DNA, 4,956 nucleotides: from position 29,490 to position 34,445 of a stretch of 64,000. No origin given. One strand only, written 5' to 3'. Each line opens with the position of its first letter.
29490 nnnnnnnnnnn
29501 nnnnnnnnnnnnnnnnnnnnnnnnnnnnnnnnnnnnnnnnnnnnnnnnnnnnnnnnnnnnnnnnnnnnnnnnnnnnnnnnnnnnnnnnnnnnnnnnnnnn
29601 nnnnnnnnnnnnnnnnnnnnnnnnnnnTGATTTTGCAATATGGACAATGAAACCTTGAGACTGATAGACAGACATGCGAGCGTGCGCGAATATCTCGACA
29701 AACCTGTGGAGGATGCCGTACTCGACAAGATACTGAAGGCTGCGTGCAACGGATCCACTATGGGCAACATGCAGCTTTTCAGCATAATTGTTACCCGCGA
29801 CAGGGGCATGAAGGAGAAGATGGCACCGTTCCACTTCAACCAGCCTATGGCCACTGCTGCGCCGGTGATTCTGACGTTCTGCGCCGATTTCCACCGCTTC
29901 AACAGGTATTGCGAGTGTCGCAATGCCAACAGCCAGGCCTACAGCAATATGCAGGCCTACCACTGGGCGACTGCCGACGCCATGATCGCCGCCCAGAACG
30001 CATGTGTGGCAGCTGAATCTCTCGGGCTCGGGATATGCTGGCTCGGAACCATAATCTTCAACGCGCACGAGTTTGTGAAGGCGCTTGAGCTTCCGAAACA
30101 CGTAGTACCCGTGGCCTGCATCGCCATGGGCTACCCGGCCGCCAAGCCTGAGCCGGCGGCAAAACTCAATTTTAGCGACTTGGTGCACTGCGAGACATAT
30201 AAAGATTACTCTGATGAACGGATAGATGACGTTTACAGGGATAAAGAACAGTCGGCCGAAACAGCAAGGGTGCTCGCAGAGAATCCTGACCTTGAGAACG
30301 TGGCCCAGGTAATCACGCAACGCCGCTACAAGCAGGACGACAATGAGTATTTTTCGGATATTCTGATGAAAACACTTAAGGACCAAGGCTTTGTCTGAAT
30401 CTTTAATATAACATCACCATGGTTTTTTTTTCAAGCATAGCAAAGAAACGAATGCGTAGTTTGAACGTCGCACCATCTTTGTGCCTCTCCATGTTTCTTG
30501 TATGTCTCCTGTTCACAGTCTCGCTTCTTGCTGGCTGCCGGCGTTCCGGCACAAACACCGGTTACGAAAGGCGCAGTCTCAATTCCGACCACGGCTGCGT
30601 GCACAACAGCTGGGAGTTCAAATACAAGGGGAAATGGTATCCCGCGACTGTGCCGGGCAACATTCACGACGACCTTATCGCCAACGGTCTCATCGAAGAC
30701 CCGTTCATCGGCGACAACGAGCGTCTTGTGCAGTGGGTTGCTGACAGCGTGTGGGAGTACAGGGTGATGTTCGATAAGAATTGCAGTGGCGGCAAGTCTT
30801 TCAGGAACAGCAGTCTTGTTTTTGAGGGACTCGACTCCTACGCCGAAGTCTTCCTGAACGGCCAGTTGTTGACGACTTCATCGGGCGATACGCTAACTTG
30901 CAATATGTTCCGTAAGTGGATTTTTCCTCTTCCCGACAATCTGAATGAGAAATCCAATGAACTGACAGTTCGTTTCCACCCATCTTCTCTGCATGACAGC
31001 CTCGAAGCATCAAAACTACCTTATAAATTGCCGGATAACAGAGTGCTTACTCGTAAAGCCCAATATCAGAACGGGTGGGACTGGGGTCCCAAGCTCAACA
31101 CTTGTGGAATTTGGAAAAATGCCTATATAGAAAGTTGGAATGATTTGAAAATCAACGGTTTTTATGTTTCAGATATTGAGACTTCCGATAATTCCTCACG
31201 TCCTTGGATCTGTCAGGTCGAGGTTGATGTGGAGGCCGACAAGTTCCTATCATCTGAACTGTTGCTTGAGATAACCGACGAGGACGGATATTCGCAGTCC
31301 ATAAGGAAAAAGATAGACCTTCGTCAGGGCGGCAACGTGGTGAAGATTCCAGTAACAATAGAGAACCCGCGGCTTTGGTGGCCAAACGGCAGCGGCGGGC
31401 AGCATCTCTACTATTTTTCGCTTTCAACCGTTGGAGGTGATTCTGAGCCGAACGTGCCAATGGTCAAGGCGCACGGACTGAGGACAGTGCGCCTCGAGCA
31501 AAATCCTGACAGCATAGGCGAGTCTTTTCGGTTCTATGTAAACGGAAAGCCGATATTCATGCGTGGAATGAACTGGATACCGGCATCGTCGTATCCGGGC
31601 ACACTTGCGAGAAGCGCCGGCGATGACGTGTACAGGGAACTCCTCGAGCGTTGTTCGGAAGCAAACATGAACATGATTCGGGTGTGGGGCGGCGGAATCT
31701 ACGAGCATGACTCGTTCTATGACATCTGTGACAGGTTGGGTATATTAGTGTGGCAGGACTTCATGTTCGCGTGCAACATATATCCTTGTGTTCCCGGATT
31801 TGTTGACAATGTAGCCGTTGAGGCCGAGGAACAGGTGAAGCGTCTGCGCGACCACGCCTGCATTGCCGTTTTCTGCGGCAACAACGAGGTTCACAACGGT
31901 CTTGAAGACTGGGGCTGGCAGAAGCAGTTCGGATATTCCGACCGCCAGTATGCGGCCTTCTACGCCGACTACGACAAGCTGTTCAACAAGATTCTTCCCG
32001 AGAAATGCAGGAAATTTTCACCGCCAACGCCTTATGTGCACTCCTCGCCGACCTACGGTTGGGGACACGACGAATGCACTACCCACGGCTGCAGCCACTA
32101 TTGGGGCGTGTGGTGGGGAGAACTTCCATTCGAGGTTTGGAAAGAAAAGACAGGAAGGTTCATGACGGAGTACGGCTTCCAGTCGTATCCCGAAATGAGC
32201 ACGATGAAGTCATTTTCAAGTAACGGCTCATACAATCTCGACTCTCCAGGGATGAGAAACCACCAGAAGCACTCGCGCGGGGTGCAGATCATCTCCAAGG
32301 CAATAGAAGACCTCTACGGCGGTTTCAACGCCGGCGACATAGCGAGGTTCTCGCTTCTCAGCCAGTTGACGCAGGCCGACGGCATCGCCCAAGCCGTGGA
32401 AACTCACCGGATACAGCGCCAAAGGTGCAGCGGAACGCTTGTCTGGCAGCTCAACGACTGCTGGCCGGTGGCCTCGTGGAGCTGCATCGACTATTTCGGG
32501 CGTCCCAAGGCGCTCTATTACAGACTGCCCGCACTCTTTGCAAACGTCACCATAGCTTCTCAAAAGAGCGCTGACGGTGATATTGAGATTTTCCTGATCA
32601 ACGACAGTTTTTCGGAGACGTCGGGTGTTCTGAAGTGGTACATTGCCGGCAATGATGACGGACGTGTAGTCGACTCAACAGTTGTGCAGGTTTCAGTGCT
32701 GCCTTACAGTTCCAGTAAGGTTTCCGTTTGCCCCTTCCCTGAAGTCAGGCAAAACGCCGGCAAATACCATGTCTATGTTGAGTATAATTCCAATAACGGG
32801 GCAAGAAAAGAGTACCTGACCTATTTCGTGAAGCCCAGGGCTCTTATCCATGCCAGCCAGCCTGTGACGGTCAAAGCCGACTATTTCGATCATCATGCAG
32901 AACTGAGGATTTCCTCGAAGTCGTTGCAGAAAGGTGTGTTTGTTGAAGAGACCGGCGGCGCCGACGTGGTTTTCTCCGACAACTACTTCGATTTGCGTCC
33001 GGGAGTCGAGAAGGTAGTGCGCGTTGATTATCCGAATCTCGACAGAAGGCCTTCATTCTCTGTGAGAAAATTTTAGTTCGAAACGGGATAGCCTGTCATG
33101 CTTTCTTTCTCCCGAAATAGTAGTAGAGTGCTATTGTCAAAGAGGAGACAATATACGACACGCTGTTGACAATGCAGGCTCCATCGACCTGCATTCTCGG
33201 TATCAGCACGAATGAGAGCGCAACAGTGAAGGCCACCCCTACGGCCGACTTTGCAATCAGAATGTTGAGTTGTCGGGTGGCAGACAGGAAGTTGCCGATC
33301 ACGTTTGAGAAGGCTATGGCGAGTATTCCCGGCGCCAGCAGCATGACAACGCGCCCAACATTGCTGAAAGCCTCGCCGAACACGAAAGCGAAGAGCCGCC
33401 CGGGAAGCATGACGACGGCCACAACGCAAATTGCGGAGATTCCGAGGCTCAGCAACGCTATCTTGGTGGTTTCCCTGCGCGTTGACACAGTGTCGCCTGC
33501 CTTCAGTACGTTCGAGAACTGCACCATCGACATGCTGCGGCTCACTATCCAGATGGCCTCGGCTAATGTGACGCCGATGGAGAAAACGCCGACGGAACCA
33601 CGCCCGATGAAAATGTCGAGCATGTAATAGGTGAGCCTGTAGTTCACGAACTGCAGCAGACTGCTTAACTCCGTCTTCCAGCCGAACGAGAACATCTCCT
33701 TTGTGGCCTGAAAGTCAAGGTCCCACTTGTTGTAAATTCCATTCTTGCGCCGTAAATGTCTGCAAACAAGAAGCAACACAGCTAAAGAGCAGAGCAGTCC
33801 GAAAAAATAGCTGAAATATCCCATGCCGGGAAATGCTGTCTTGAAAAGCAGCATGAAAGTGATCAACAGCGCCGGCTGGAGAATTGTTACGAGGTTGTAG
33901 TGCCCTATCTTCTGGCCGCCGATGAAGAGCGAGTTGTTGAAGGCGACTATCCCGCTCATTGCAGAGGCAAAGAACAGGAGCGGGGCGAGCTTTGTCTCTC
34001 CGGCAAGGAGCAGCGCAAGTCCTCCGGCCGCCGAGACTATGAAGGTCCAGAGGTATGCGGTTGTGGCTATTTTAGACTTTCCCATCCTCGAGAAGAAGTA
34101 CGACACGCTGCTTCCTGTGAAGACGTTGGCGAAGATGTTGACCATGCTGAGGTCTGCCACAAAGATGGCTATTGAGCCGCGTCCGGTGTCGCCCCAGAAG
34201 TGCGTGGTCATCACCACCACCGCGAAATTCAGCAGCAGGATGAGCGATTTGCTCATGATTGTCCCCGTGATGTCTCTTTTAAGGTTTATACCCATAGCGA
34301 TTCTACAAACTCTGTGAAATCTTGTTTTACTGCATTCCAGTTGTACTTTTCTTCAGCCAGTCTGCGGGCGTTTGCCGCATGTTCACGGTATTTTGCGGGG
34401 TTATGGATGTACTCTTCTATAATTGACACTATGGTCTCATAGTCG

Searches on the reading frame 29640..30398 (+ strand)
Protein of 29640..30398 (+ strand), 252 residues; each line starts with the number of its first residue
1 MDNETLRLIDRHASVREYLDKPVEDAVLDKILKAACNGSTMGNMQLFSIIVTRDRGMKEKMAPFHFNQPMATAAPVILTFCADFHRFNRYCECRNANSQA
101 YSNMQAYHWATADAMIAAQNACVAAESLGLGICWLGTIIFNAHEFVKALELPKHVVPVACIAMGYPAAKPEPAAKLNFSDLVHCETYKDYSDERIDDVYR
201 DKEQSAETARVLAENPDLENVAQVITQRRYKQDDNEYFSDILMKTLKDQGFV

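Call 4: search_protein_families(library=pfam, proteins=[window:29640-30398:+], max_evalue=0.1)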
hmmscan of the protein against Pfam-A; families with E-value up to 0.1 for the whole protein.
window:29640-30398:+ (252 aa): 2 families
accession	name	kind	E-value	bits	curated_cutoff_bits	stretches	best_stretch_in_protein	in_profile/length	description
PF00881.29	Nitroreductase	-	8.3e-22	78.6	23.5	1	11-165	3-167/167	Nitroreductase family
PF14512.11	TM1586_NiRdase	-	2.8e-08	34.1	27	2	123-186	93-153/215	Putative TM nitroreductase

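Call 5: search_protein_families(library=ncbifam, proteins=[window:29640-30398:+], max_evalue=0.1)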
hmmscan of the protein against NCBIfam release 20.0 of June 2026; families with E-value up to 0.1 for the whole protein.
window:29640-30398:+ (252 aa): 8 families
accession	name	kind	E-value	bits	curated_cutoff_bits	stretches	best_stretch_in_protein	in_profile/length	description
NF008033.1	PRK10765.1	equivalog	8.7e-37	126.8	223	1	3-197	2-191/240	oxygen-insensitive NADPH nitroreductase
TIGR02476.1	BluB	equivalog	1e-12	47.9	150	2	110-170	126-184/205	5,6-dimethylbenzimidazole synthase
TIGR03553.1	F420_FbiB_CTERM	equivalog_domain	2.2e-09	37.3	249.55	1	116-177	125-186/194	F420 biosynthesis protein FbiB, C-terminal domain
NF009810.0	PRK13294.1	equivalog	7.5e-09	35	304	1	116-182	380-446/449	coenzyme F420-0:L-glutamate ligase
NF003768.0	PRK05365.1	equivalog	3.3e-07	30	152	1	10-169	19-182/200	malonic semialdehyde reductase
TIGR03605.1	antibiot_sagB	domain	0.0013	18.3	78.4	1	64-157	84-165/173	SagB family peptide dehydrogenase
NF052658.1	RsiV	equivalog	0.014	14.8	250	1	205-243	57-95/286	anti-sigma-V factor RsiV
TIGR00414.1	serS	equivalog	0.04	12.9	301.65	1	134-206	299-376/418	serine--tRNA ligase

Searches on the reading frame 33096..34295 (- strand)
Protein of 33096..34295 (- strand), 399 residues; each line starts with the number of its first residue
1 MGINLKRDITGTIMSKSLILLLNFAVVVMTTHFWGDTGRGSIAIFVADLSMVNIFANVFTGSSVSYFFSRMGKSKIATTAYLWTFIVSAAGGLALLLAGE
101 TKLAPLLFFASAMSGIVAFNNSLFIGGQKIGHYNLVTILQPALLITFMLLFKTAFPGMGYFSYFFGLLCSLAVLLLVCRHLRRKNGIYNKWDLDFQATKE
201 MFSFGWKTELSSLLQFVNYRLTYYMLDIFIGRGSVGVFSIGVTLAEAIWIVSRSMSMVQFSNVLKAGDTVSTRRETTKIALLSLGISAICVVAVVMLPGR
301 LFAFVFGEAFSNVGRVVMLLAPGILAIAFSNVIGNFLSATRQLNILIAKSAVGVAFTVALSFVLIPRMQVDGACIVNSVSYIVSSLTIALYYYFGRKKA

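Call 35: search_protein_families(library=pfam, proteins=[window:33096-34295:-], max_evalue=0.001)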
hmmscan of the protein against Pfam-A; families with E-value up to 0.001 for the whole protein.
window:33096-34295:- (399 aa): 1 family
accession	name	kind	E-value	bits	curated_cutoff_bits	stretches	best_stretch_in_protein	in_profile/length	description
PF01943.22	Polysacc_synt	-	0.00024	21.1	28.2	0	6-257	2-263/274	Polysaccharide biosynthesis protein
